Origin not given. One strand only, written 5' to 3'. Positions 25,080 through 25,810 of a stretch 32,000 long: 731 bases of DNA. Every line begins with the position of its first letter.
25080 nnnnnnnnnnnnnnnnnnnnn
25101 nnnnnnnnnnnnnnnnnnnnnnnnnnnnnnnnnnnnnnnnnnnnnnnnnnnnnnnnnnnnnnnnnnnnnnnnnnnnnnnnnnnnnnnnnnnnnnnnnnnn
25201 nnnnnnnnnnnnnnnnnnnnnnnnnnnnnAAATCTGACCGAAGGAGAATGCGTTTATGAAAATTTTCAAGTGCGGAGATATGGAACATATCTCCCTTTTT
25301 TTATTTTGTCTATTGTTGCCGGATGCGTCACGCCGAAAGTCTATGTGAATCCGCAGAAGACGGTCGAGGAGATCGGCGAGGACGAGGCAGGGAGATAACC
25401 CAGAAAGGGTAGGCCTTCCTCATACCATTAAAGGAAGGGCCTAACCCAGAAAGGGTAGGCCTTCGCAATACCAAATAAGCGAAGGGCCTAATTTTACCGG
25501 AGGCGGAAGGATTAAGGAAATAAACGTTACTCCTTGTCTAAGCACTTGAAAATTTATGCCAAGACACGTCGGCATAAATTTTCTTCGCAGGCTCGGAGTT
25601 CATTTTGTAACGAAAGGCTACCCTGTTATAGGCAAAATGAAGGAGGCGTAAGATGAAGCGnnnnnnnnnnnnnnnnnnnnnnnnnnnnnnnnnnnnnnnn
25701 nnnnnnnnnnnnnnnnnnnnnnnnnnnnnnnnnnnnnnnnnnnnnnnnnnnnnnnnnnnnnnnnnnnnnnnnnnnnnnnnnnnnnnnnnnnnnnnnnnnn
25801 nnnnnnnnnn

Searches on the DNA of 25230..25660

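Call 59: search_rna_families(source=window, start=25230, end=25660, threshold=evalue, max_evalue=10)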
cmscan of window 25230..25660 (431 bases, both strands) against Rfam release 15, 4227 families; matches with E-value up to 10: 3.
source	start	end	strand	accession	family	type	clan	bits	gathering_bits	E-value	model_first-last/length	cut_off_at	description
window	25547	25584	+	RF03729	mir-2363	Gene; miRNA;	-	15.3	90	7.6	1-72/72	no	mir-2363 microRNA precursor family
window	25382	25424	-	RF01969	RMST_8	Gene; lncRNA;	-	12.8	80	6.1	1-143/143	no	Rhabdomyosarcoma 2 associated transcript conserved region 8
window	25230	25308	+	RF00558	L20_leader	Cis-reg; leader;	-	12.8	58.7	9.9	46-127/127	5'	Ribosomal protein L20 leader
